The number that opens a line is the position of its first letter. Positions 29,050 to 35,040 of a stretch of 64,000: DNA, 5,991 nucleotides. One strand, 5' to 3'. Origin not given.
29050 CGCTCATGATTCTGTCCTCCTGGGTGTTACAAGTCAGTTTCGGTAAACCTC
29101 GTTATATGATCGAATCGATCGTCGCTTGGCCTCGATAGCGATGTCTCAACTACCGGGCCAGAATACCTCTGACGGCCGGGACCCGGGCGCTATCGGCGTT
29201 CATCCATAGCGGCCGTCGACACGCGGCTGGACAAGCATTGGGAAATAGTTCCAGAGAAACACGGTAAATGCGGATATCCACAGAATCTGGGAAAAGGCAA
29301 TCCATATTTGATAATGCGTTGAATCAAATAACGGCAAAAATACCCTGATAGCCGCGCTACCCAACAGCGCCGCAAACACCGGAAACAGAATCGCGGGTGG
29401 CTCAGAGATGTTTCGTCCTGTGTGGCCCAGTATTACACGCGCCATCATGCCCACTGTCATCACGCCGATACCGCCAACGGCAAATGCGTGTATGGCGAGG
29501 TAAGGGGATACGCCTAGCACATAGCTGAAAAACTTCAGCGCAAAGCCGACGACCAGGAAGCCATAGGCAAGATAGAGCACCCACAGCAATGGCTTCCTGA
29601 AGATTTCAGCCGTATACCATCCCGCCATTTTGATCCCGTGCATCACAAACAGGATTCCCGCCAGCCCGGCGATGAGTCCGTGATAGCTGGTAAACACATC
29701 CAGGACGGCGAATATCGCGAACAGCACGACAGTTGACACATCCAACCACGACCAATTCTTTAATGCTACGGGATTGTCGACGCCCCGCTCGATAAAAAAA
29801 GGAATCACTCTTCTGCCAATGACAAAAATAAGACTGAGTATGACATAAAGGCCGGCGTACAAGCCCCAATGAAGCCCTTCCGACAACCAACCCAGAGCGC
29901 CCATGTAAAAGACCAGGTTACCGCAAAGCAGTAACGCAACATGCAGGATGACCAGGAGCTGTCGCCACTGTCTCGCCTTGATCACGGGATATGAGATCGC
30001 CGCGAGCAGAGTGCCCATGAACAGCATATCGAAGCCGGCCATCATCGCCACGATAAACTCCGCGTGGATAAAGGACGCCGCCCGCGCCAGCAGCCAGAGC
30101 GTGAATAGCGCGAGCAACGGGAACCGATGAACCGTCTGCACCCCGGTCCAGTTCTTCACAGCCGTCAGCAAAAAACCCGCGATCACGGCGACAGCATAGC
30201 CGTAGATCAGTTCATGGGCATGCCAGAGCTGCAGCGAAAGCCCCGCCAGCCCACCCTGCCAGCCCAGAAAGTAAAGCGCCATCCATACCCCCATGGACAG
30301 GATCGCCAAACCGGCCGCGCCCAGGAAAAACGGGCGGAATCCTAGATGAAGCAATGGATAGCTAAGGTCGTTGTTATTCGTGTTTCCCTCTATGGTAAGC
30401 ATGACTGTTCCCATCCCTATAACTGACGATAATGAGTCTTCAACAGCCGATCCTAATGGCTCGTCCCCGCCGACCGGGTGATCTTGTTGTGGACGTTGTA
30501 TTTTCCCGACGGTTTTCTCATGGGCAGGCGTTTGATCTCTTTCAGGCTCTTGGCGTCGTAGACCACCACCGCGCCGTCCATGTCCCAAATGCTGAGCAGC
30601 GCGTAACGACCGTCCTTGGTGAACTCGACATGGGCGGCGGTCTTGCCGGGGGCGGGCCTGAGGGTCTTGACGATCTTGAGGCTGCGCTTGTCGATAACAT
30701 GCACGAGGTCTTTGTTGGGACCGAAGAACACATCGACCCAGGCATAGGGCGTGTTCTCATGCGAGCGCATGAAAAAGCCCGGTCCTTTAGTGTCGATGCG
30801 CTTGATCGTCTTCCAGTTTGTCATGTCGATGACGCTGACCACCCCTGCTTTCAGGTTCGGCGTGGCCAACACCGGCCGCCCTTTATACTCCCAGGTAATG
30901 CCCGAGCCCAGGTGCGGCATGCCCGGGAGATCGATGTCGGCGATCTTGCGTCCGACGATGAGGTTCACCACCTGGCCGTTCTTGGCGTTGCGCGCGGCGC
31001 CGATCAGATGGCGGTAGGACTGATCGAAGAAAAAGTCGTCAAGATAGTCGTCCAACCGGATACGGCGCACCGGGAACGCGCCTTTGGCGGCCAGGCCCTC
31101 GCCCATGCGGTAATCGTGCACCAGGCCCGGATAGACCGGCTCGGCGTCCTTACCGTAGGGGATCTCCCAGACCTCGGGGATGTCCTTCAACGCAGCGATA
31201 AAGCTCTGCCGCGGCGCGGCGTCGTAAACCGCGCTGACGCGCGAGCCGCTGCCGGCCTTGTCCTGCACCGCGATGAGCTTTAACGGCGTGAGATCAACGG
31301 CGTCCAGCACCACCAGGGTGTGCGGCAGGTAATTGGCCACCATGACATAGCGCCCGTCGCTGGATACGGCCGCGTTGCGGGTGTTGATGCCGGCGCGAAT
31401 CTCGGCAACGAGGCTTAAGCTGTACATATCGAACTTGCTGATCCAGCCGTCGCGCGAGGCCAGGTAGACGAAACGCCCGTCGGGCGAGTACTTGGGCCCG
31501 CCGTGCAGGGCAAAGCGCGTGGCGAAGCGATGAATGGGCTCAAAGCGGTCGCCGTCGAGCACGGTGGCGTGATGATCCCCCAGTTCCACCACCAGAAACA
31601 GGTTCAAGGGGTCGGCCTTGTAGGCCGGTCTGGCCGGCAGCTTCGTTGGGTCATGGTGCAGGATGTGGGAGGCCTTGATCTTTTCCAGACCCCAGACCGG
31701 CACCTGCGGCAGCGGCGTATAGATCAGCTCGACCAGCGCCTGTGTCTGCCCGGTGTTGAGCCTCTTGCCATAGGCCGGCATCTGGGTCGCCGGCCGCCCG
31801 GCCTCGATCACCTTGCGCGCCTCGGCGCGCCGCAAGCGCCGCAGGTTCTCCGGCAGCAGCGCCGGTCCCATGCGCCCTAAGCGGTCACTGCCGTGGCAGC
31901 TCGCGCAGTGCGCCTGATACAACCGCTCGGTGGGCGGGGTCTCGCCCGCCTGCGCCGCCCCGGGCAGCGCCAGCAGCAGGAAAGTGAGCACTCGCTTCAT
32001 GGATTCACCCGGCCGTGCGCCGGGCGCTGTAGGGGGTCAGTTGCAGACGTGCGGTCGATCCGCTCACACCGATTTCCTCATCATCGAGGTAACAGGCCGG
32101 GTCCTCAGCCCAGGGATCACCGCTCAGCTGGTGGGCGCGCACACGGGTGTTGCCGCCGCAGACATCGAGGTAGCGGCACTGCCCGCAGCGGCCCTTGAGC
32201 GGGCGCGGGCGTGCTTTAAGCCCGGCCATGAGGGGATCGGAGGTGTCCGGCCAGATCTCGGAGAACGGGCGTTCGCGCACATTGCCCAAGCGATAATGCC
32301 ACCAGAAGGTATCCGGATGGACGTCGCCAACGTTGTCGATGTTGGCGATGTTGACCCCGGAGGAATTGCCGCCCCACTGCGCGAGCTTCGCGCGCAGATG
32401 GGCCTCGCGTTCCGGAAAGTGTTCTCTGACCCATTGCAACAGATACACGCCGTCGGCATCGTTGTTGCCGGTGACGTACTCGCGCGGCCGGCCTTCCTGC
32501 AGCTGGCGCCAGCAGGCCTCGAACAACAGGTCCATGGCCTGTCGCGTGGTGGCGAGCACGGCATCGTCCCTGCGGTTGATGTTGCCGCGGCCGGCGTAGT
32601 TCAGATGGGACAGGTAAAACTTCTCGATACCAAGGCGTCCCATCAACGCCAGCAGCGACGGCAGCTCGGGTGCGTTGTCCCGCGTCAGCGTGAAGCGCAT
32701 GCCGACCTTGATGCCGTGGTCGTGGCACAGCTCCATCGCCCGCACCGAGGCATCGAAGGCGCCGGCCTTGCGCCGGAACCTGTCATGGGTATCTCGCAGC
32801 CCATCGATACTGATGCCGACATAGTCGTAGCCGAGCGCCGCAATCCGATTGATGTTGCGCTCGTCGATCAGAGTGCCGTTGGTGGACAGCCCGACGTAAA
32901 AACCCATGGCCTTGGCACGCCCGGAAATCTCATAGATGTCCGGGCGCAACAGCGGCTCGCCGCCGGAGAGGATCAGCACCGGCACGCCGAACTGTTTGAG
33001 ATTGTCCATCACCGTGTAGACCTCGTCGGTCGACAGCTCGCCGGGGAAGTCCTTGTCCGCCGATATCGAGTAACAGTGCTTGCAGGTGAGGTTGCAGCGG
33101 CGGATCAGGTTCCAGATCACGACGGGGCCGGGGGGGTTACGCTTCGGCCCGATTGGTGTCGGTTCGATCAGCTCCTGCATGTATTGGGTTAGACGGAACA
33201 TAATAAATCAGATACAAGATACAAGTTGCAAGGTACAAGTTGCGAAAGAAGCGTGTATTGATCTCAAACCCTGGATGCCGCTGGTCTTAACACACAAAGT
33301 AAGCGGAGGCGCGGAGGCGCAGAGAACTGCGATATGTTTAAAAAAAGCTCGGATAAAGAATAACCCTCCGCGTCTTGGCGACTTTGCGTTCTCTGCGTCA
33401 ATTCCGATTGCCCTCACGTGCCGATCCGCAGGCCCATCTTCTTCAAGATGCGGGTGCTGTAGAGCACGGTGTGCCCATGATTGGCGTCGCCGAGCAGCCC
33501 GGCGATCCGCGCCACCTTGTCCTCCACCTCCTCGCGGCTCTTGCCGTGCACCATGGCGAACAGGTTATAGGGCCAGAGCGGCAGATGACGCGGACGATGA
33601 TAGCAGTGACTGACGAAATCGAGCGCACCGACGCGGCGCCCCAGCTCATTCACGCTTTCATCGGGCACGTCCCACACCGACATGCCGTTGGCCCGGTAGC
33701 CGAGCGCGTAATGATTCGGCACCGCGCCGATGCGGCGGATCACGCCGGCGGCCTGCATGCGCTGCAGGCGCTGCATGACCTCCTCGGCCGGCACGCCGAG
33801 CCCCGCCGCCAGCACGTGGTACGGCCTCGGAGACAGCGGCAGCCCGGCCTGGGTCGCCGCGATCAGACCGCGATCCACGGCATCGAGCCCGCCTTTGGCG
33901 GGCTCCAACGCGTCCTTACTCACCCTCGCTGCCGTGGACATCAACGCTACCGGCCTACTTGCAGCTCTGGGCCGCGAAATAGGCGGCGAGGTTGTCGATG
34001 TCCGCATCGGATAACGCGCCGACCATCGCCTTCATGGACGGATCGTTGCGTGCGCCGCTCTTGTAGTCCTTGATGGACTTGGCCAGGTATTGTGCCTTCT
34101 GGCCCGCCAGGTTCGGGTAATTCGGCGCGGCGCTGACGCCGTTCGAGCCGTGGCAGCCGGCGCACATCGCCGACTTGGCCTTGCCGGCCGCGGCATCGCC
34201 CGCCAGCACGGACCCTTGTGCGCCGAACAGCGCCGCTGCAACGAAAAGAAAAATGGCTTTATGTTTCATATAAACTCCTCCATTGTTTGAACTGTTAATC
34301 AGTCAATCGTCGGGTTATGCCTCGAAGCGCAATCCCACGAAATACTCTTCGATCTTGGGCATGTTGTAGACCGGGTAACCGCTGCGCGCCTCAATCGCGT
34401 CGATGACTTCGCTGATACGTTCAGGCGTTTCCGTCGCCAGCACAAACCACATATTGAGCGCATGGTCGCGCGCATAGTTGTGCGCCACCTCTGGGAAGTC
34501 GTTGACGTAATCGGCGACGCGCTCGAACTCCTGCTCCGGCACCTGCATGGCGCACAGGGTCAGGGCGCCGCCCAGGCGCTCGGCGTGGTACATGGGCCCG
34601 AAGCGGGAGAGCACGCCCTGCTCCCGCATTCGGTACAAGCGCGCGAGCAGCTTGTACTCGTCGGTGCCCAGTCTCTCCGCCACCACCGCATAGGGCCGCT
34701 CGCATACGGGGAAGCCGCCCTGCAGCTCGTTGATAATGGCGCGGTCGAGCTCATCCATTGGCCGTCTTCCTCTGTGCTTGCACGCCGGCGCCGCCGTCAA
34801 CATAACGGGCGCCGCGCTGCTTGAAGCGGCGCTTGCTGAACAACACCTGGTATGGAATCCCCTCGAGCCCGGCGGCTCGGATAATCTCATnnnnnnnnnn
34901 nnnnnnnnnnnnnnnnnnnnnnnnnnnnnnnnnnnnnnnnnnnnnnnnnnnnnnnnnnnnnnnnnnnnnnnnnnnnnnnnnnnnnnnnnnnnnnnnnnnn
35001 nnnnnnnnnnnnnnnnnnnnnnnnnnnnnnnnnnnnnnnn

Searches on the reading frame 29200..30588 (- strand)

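Call 95: search_protein_families(library=pfam, proteins=[window:29200-30588:-], max_evalue=0.00001)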
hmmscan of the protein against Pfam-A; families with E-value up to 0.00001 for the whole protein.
window:29200-30588:- (462 aa): 1 family
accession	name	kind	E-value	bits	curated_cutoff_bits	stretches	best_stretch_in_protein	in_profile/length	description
PF05940.17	NnrS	-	2.7e-99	333.5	28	1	78-456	1-371/371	NnrS protein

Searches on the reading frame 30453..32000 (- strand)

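Call 96: search_protein_families(library=pfam, proteins=[window:30453-32000:-], max_evalue=0.00001)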
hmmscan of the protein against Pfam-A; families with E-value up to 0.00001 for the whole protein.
window:30453-32000:- (515 aa): 4 families
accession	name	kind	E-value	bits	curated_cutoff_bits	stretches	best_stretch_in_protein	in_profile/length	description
PF02239.22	Cytochrom_D1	-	1.3e-116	389.7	25.5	2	310-506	163-368/368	Cytochrome D1 heme domain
PF13442.11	Cytochrome_CBB3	-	6.9e-11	42.8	27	1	25-91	7-66/68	Cytochrome C oxidase, cbb3-type, subunit III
PF25174.1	Beta-prop_THOC3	-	1.2e-07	31.5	305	0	368-493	52-168/272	THOC3 beta-propeller domain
PF23414.1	Beta-prop_EML_2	-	8.8e-06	25.7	90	0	127-192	45-110/266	Echinoderm microtubule-associated protein second beta-propeller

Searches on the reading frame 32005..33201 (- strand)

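Call 96: search_protein_families(library=pfam, proteins=[window:32005-33201:-], max_evalue=0.00001)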
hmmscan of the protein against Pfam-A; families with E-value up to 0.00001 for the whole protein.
window:32005-33201:- (398 aa): 2 families
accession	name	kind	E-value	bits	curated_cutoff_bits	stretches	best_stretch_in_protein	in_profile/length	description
PF04055.27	Radical_SAM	-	1.6e-29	103.6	29.5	1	31-168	2-147/166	Radical SAM superfamily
PF13353.11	Fer4_12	-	3.6e-06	27.7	22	1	32-117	11-99/137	4Fe-4S single cluster domain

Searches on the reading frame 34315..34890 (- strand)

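Call 96: search_protein_families(library=pfam, proteins=[window:34315-34890:-], max_evalue=0.00001)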
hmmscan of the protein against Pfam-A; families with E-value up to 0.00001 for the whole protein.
window:34315-34890:- (191 aa): 3 families
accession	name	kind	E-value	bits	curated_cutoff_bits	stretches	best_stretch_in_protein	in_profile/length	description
PF22451.2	NirdL-like_HTH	-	5.5e-17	61.5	27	1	49-94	1-46/47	Siroheme decarboxylase NirDL-like HTH domain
PF17805.7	AsnC_trans_reg2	-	1.8e-16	60.5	27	1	111-183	8-85/86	AsnC-like ligand binding domain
PF13404.12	HTH_AsnC-type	-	1.3e-07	31.8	27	1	45-89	1-42/42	AsnC-type helix-turn-helix domain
